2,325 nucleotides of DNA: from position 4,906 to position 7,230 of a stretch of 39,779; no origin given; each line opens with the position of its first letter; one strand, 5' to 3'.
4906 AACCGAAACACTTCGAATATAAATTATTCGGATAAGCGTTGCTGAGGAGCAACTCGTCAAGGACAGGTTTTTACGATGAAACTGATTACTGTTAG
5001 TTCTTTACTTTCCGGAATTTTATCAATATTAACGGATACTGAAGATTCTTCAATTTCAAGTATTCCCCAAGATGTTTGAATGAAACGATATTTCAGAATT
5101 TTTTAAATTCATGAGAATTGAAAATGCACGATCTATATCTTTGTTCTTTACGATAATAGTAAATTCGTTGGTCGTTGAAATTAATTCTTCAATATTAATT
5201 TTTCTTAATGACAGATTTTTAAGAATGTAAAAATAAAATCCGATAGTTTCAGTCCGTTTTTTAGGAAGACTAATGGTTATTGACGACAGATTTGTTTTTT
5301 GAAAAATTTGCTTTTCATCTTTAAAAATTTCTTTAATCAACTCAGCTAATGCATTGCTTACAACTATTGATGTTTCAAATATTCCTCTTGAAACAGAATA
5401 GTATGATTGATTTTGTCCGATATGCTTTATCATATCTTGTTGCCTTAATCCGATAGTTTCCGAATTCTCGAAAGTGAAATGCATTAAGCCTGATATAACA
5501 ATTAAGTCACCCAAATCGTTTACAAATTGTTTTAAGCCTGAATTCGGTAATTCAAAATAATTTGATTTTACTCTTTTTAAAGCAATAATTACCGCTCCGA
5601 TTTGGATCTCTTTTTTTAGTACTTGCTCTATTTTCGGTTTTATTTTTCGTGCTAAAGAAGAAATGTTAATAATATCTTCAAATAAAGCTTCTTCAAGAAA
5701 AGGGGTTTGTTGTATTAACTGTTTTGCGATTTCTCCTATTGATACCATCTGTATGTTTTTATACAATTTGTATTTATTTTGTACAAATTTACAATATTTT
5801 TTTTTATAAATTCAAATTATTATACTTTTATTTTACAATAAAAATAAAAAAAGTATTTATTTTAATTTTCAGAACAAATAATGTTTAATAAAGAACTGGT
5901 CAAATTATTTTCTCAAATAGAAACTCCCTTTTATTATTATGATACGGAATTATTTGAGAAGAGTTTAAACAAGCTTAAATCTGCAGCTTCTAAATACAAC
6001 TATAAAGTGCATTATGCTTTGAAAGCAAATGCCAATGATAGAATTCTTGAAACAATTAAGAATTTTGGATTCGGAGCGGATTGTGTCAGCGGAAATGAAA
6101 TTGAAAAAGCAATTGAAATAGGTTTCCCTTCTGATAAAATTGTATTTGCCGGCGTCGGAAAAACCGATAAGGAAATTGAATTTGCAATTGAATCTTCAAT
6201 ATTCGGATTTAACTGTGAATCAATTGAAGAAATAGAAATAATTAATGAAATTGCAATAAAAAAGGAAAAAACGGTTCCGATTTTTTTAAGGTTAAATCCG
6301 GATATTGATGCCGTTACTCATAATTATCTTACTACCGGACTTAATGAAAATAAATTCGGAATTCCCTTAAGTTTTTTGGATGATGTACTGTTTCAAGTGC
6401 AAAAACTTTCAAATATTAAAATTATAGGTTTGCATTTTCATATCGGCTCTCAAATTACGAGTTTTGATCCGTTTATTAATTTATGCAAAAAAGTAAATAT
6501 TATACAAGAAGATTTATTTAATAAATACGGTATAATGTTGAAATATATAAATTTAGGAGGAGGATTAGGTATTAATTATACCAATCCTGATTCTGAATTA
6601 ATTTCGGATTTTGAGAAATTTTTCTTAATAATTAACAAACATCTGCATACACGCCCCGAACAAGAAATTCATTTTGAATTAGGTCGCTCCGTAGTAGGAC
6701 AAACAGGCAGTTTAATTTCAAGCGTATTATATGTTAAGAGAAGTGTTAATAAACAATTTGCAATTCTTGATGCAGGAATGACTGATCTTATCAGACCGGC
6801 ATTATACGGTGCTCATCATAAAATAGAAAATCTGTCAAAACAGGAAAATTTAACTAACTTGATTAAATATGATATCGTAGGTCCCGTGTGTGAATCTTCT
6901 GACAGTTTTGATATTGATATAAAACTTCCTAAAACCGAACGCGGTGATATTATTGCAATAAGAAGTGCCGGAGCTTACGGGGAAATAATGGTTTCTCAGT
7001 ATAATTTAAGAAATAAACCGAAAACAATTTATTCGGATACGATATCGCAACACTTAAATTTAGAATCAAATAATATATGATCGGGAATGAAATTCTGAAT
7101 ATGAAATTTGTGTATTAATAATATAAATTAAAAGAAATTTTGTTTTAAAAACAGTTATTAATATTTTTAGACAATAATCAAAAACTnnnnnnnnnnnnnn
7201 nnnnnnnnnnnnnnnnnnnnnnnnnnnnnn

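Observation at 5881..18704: SusC/SusD-centred locus that looks dedicated to scavenging peptidoglycan stem peptides, placed next to lysA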

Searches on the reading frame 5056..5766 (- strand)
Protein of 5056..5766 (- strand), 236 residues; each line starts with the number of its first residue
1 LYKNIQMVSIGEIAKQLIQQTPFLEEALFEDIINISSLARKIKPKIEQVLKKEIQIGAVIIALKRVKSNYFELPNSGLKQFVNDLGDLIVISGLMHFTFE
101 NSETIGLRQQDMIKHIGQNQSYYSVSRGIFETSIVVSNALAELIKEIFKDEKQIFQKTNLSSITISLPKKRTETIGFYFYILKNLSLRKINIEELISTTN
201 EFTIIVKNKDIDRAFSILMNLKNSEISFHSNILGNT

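Call 6: search_protein_families(library=pfam, proteins=[window:5056-5766:-])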
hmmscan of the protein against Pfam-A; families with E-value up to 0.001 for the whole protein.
window:5056-5766:- (236 aa): 1 family
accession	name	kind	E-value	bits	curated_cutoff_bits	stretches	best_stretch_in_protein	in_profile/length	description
PF13840.12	ACT_7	-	0.00096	19.4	27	0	160-218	6-63/65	ACT domain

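Call 23: search_protein_families(library=ncbifam, proteins=[window:5056-5766:-])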
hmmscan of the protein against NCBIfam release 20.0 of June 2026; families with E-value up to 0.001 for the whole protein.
window:5056-5766:- (236 aa): 0 families

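Call 78: find_homologous_proteins(query=window:5056-5766:-, max_evalue=0.00001)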
Query window:5056-5766:- (236 aa): 707 proteins with E <= 0.00001 among 1187 candidates; the best 120 are listed.
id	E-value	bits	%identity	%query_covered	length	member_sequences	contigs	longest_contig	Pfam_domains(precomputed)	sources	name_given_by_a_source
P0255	6.3e-130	449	95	97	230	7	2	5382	-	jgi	-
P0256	2.5e-118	411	87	97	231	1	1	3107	-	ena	-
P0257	6.9e-104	364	77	93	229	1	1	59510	-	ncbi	-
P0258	7.8e-104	364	77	97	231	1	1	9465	-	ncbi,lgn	-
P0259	1.0e-103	364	77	97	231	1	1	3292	-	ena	-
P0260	1.1e-103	363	77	97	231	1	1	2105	-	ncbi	-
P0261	2.0e-102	359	76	96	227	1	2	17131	-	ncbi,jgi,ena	-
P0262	6.7e-102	358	73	97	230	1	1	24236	-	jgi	-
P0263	2.2e-99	349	71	99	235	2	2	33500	-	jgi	jgi:hypothetical protein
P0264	2.7e-99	349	74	95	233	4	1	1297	-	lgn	-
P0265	6.9e-99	348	75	93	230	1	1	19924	-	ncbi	-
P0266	1.2e-98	347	74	92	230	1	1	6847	-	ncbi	-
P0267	2.2e-95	336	69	97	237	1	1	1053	-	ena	-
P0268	1.6e-92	327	73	92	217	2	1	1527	-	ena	-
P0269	3.4e-92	326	69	92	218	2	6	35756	-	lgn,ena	-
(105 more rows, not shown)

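Call 86: predict_structure(alignment_id=A2)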
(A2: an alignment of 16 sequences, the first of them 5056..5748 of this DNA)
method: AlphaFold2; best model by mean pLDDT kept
length: 230 residues; sequences in the alignment: 16
mean_pLDDT: 82.9   pTM: 0.67
mean pLDDT of the five models: 82.9, 82.3, 81.7, 81.5, 81.0
residues with pLDDT >= 90: 105; 70-90: 90; 50-70: 24; < 50: 11
segments of 3 or more residues with pLDDT < 50: 220-230
pLDDT, mean of each block of 10 residues (from residue 1): 88 78 83 93 95 92 66 73 91 94 89 76 90 91 95 93 63 81 90 85 94 73 33
secondary structure, 60 per line:
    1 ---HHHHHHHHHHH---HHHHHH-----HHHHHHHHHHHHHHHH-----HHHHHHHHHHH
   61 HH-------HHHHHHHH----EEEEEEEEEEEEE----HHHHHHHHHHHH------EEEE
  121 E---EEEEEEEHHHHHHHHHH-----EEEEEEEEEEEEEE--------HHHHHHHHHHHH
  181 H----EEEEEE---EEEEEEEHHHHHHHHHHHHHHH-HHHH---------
elements in order: H4-14 H18-23 H29-44 H50-62 H70-77 E82-94 H99-110 E117-121 E125-131 H132-141 E147-160 H169-181 E186-191 E195-201 H202-216 H218-221

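Call 89: fold_search(model_id=the predicted structure, library=pdb)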
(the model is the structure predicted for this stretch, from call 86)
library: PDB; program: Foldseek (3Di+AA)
matches with E <= 10: 1586; with E <= 0.001: 90
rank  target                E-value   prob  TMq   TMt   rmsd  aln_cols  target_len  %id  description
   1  3tvi_G                4.1e-08  1.00  0.50  0.28   3.3       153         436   14  Crystal structure of Clostridium acetobutylicum aspartate kinase (CaAK): An important allosteric enzyme for industrial (released 2011-11-09)
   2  3c1n_D                4.6e-08  1.00  0.51  0.27  14.3       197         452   12  Crystal Structure of Allosteric Inhibition Threonine-sensitive Aspartokinase from Methanococcus jannaschii with L-thre (released 2008-03-25)
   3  5yei_A                4.9e-08  1.00  0.50  0.30  14.8       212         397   10  Mechanistic insight into the regulation of Pseudomonas aeruginosa aspartate kinase (released 2018-08-29)
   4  5yei_F                5.5e-08  1.00  0.49  0.71   3.1       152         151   10  Mechanistic insight into the regulation of Pseudomonas aeruginosa aspartate kinase (released 2018-08-29)
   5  6mx1_A                7.0e-08  1.00  0.50  0.72   2.9       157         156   12  The crystal structure of the regulatory domain of aspartokinase in the bifunctional aspartokinase/homoserine dehydroge (released 2018-11-07)
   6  2zho_C                9.4e-08  1.00  0.49  0.71   3.3       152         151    8  Crystal structure of the regulatory subunit of aspartate kinase from Thermus thermophilus (ligand free form) (released 2009-02-17)
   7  3tvi_I                1.2e-07  1.00  0.48  0.27   3.4       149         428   15  Crystal structure of Clostridium acetobutylicum aspartate kinase (CaAK): An important allosteric enzyme for industrial (released 2011-11-09)
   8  2re1_A                1.3e-07  1.00  0.49  0.73   3.5       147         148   11  Crystal structure of aspartokinase alpha and beta subunits (released 2007-10-09)
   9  2re1_B                1.3e-07  1.00  0.49  0.70   3.2       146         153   10  Crystal structure of aspartokinase alpha and beta subunits (released 2007-10-09)
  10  3tvi_A                1.6e-07  1.00  0.48  0.27   3.3       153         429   14  Crystal structure of Clostridium acetobutylicum aspartate kinase (CaAK): An important allosteric enzyme for industrial (released 2011-11-09)
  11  3tvi_C                1.6e-07  1.00  0.49  0.28   3.7       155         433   15  Crystal structure of Clostridium acetobutylicum aspartate kinase (CaAK): An important allosteric enzyme for industrial (released 2011-11-09)
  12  3tvi_F                1.7e-07  1.00  0.50  0.28   3.1       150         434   15  Crystal structure of Clostridium acetobutylicum aspartate kinase (CaAK): An important allosteric enzyme for industrial (released 2011-11-09)
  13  3tvi_H                2.1e-07  1.00  0.50  0.28   3.2       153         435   16  Crystal structure of Clostridium acetobutylicum aspartate kinase (CaAK): An important allosteric enzyme for industrial (released 2011-11-09)
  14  3tvi_D                2.3e-07  1.00  0.49  0.27   3.2       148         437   16  Crystal structure of Clostridium acetobutylicum aspartate kinase (CaAK): An important allosteric enzyme for industrial (released 2011-11-09)
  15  3mah                  2.9e-07  1.00  0.46  0.71   3.1       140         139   14  A putative c-terminal regulatory domain of aspartate kinase from porphyromonas gingivalis w83. (released 2010-04-14)
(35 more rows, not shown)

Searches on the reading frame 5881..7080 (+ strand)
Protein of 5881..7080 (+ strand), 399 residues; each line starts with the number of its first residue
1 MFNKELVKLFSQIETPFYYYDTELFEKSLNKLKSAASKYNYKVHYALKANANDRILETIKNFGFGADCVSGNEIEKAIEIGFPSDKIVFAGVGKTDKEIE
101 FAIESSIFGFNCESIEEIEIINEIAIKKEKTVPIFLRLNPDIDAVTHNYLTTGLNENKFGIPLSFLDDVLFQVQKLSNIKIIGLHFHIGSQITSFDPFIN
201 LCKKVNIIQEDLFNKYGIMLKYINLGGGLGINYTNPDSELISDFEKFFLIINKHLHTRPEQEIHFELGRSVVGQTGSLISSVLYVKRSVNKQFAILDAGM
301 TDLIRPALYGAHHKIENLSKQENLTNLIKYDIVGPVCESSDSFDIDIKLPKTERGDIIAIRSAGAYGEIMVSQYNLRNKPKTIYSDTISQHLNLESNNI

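Call 3: search_protein_families(library=pfam, proteins=[window:5881-7080:+])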
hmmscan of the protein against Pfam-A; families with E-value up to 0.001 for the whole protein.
window:5881-7080:+ (399 aa): 2 families
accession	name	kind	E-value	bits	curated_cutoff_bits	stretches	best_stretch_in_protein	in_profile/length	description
PF02784.22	Orn_Arg_deC_N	-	6.9e-53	180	23.4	1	31-272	7-246/247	Pyridoxal-dependent decarboxylase, pyridoxal binding domain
PF00278.28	Orn_DAP_Arg_deC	-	6.1e-25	87.8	23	1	17-364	1-95/95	Pyridoxal-dependent decarboxylase, C-terminal sheet domain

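Call 4: search_protein_families(library=ncbifam, proteins=[window:5881-7080:+])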
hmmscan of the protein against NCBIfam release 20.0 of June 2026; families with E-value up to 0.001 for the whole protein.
window:5881-7080:+ (399 aa): 8 families
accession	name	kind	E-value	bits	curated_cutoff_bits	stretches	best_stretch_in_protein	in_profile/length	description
TIGR01048.1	lysA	equivalog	3.8e-119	397.9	297.9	1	5-386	15-396/417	diaminopimelate decarboxylase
NF006515.0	PRK08961.1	equivalog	3.5e-71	240.3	802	1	9-382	497-856/861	bifunctional aspartate kinase/diaminopimelate decarboxylase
TIGR03099.1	dCO2ase_PEP1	hypoth_equivalog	7.7e-57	193.2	478.45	1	5-368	14-380/398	pyridoxal-dependent decarboxylase, exosortase A system-associated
NF052544.1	OrLyDeCDokD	equivalog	1.3e-51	175.6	700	1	4-381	31-433/461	ornithine/lysine decarboxylase DokD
NF041039.1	FslC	exception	6.3e-32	110.9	500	1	24-383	38-401/418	rhizoferrin biosystnesis N-citrylornithine decarboxylase FslC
TIGR01047.1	nspC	equivalog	1.7e-17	63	409.05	1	13-375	1-349/380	carboxynorspermidine decarboxylase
TIGR01273.1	speA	equivalog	1.8e-16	59.7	624.1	1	36-307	82-373/624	arginine decarboxylase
NF003763.0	PRK05354.1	equivalog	8.3e-16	57.6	369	1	33-291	86-365/636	biosynthetic arginine decarboxylase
